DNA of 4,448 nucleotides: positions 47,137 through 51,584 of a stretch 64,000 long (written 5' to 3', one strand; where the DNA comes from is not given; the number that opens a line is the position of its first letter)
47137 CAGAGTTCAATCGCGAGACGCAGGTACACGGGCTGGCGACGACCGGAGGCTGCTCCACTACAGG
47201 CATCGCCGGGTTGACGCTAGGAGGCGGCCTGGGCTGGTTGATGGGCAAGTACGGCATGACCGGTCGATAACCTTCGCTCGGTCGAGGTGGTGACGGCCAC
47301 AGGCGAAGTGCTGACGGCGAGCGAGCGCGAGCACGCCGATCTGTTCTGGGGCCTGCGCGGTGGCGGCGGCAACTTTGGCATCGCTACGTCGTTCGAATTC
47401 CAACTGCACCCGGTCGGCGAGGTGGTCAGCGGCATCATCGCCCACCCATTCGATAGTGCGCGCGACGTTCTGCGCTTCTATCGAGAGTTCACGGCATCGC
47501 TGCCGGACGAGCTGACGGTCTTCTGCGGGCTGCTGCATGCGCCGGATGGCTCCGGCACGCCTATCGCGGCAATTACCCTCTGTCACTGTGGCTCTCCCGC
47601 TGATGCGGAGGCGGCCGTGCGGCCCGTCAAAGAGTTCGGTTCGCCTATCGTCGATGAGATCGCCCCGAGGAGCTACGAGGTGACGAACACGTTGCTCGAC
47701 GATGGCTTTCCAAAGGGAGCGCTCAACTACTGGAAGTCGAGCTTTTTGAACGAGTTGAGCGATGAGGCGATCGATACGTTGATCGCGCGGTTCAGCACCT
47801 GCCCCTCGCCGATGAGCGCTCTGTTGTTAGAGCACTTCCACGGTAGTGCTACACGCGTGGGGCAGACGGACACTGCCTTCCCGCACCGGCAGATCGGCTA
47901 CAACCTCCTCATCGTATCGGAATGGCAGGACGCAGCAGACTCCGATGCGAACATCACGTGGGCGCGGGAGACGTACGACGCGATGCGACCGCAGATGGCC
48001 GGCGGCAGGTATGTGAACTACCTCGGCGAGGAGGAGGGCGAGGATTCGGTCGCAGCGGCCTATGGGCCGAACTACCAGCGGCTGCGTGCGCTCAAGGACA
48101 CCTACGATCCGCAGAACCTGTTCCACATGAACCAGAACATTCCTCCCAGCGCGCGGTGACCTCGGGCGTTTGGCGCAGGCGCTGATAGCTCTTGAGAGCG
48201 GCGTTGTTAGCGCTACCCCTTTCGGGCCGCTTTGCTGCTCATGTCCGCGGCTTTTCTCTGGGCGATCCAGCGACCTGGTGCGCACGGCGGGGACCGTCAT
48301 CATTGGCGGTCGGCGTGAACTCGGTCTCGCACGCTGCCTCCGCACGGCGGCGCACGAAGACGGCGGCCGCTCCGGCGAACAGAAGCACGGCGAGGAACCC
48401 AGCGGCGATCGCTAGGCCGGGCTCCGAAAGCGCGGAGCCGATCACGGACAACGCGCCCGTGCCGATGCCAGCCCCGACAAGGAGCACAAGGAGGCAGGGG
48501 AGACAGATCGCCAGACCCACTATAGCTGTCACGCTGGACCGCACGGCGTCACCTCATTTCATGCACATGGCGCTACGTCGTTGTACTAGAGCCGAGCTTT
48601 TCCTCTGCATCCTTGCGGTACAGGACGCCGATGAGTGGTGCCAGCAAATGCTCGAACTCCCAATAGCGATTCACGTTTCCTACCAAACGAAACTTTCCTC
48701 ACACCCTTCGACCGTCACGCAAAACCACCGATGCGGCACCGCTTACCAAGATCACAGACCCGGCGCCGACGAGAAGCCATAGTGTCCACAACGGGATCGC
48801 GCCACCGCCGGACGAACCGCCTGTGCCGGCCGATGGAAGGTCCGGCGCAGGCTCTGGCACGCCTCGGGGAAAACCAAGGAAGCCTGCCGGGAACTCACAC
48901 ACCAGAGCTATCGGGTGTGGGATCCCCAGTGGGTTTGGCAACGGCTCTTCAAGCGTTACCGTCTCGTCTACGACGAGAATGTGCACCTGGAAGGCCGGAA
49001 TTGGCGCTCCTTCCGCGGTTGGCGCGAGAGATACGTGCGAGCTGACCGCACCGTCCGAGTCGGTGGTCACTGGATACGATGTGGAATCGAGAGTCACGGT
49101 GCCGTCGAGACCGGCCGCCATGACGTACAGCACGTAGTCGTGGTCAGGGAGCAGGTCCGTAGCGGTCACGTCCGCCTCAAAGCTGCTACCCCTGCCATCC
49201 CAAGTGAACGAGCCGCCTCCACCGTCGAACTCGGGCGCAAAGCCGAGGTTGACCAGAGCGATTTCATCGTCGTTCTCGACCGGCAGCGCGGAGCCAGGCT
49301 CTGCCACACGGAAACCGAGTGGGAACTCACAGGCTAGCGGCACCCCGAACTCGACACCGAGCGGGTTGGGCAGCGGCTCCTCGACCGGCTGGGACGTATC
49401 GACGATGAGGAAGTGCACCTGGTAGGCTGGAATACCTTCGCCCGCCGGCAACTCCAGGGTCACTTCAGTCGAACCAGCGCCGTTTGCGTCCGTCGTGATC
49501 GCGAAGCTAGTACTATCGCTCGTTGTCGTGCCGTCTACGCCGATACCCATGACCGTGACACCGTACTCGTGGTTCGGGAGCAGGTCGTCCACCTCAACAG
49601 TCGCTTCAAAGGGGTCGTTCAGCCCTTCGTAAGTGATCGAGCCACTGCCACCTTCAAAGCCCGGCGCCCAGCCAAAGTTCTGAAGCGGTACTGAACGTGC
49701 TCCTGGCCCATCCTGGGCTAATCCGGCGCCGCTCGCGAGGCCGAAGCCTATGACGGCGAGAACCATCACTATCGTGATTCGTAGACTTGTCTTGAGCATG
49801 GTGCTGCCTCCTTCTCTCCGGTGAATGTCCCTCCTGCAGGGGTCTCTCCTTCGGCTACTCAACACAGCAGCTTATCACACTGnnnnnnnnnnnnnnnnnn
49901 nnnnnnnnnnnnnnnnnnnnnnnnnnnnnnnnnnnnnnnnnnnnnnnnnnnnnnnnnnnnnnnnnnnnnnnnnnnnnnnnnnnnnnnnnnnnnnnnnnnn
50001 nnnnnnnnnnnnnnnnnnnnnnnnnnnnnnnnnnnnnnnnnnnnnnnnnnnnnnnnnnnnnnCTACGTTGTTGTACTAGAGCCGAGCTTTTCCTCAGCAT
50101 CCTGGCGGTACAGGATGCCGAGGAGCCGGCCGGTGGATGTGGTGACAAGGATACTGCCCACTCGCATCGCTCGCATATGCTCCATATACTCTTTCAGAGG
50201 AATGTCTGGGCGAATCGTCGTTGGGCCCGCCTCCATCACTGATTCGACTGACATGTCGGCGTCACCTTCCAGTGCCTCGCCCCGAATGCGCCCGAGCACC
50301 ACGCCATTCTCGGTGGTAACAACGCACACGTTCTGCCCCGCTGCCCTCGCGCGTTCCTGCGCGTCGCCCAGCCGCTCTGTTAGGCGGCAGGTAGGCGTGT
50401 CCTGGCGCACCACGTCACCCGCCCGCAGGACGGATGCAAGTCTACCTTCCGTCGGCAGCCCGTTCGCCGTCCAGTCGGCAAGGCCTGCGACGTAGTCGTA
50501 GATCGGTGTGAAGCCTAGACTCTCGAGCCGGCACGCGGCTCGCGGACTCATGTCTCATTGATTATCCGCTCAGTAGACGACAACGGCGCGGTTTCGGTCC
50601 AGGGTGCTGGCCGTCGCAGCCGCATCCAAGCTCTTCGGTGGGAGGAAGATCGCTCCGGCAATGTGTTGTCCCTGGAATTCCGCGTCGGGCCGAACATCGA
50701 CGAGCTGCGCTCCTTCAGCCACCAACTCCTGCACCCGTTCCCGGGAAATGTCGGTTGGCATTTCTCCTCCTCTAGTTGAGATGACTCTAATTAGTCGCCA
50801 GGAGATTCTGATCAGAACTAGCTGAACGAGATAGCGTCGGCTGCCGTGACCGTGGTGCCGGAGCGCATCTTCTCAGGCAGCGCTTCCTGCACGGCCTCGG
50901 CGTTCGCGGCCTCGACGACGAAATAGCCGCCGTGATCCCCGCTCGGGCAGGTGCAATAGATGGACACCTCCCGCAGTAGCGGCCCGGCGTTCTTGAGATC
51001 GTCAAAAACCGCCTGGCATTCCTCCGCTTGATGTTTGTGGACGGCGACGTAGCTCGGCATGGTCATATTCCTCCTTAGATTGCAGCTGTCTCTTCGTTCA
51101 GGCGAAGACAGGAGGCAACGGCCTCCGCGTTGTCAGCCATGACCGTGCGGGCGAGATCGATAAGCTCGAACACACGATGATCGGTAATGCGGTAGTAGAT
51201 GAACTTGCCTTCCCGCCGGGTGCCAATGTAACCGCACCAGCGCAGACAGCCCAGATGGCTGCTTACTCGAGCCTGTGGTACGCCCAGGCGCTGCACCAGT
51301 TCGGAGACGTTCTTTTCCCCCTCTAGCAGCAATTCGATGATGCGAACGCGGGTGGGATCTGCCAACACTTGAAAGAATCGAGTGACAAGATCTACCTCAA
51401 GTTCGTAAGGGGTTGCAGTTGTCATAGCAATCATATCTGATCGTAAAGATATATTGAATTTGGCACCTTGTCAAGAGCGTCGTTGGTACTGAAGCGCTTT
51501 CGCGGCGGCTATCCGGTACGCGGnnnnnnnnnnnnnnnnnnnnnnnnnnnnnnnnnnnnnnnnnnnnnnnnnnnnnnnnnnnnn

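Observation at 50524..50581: In-frame TGA at the rhodanese catalytic-Cys position, conserved in two diverged copies and followed by a SECIS-like hairpin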

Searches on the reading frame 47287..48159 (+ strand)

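Call 72: search_protein_families(library=pfam, proteins=[window:47287-48159:+], max_evalue=0.01)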
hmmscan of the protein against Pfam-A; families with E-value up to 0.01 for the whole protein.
window:47287-48159:+ (290 aa): 1 family
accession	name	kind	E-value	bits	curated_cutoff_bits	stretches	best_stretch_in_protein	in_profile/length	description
PF08031.17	BBE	-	7.1e-14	52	20.6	1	242-286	2-45/45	Berberine and berberine like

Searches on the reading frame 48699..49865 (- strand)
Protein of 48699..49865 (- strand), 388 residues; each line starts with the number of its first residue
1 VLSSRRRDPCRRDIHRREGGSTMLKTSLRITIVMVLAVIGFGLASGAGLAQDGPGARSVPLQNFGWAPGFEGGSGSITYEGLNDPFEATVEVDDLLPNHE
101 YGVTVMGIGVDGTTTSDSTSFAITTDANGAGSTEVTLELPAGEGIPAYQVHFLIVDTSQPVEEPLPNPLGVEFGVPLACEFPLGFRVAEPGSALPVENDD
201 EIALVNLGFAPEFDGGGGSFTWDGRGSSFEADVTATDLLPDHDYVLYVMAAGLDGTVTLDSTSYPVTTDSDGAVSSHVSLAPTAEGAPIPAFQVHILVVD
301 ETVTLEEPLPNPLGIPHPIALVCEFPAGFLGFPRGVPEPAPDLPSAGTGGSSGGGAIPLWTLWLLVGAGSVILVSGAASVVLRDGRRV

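Call 72: search_protein_families(library=pfam, proteins=[window:48699-49865:-], max_evalue=0.01)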
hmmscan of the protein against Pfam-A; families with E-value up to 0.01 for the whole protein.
window:48699-49865:- (388 aa): 1 family
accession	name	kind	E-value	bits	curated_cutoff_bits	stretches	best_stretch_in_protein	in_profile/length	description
PF00041.27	fn3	-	0.0058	17.3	25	0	87-114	48-75/84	Fibronectin type III domain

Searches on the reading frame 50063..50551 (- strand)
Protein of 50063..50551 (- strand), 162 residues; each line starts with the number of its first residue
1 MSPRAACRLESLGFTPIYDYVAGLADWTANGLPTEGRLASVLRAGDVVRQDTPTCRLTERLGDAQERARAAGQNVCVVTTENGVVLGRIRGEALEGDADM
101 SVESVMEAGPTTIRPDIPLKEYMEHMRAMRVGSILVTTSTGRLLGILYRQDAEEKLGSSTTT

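Call 33: find_encoding_contigs(protein=window:50063-50551:-, flank=10000, max_places=6)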
Protein window:50063-50551:- (162 aa): no gene with exactly this product is on record in the collection.

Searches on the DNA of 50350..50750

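Call 21: search_rna_families(source=window, start=50350, end=50750, threshold=evalue, max_evalue=10)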
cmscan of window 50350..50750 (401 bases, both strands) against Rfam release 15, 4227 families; matches with E-value up to 10: 1.
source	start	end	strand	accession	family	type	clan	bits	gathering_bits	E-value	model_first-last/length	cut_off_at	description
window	50386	50423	+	RF00385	IBV_D-RNA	Cis-reg;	-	12.9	35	6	1-42/42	no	Infectious bronchitis virus D-RNA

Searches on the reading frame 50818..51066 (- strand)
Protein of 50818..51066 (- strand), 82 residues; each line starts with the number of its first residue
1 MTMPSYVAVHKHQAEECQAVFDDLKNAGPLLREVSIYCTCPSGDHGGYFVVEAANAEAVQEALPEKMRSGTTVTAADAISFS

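Call 72: search_protein_families(library=pfam, proteins=[window:50818-51066:-], max_evalue=0.01)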
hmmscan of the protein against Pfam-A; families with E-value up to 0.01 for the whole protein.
window:50818-51066:- (82 aa): 0 families

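Call 73: search_protein_families(library=ncbifam, proteins=[window:50818-51066:-], max_evalue=0.001)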
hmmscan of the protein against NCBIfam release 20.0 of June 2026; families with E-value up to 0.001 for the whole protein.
window:50818-51066:- (82 aa): 0 families

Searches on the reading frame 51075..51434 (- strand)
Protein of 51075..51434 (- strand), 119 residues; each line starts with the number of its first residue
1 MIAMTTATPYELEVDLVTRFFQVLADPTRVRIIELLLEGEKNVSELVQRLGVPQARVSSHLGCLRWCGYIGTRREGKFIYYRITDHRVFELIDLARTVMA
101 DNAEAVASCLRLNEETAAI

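Call 72: search_protein_families(library=pfam, proteins=[window:51075-51434:-], max_evalue=0.01)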
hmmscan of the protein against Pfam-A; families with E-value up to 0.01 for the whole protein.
window:51075-51434:- (119 aa): 10 families
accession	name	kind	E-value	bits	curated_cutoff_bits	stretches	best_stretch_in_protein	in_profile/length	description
PF01022.26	HTH_5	-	2.8e-14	53.1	22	1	26-70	1-45/47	Bacterial regulatory protein, arsR family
PF01978.25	TrmB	-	1e-05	25.8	25.6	1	34-81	16-63/68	Sugar-specific transcriptional regulator TrmB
PF21476.4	PF0610-like_N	-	2.5e-05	24.9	33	1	28-61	2-35/50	PF0610-like, N-terminal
PF12840.13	HTH_20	-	4.2e-05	23.9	27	1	24-62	1-40/51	Helix-turn-helix domain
PF19187.6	HTH_PafC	-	5e-05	23.6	32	1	39-117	17-84/115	PafC helix-turn-helix domain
PF09339.16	HTH_IclR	-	0.00042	20.5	22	1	31-70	7-48/52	IclR helix-turn-helix domain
PF24038.1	DUF7347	-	0.0019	18.8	27.6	1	20-64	4-52/77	Domain of unknown function (DUF7347)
PF12802.13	MarR_2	-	0.0022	18.6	27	1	27-70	5-50/61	MarR family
PF13518.12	HTH_28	-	0.0051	17.3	25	1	29-63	2-35/52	Helix-turn-helix domain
PF14394.12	DUF4423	-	0.0093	16.2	30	0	15-79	9-75/165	Domain of unknown function (DUF4423)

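Call 73: search_protein_families(library=ncbifam, proteins=[window:51075-51434:-], max_evalue=0.001)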
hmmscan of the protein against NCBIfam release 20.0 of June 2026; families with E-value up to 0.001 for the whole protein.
window:51075-51434:- (119 aa): 10 families
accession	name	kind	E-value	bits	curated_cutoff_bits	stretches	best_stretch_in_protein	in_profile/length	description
NF033788.1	HTH_metalloreg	subfamily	5.1e-26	90.3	55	1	18-92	2-77/77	metalloregulator ArsR/SmtB family transcription factor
NF047906.1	CdPbTransRegCmtR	equivalog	1.8e-18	66.4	150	1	13-105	7-100/104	Cd(II)/Pb(II)-sensing metalloregulatory transcriptional regulator CmtR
NF040642.1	sulf_sens_BigR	equivalog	1.3e-16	60.5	155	1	17-94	10-87/95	sulfite-sensing transcriptional repressor BigR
NF045707.1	Dbac_1936_reg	equivalog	2.5e-15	56.3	115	1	21-98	11-88/99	ArsR/SmtB-type metalloregulator TsoR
NF033789.1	repress_SdpR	subfamily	6.2e-14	51.7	100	1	21-85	2-66/79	autorepressor SdpR family transcription factor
NF007528.0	PRK10141.1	subfamily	3.4e-12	46.3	97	1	19-87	8-77/117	metalloregulator ArsR/SmtB family transcription factor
NF041413.1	ArsR_Rv2640c_fam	equivalog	1.4e-10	41.6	155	1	21-88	36-106/118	Rv2640c family ArsR-like transcriptional regulator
NF052532.1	TransRegPagRBaca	equivalog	5.7e-08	32.8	170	1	19-95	19-95/99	transcriptional repressor PagR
NF053602.1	Phr_regulator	exception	6.5e-06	25.8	320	1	18-75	3-60/191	heat shock transcription regulator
NF053755.1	MsvR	equivalog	4.1e-05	23.4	220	1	21-74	7-60/236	transcriptional factor MsvR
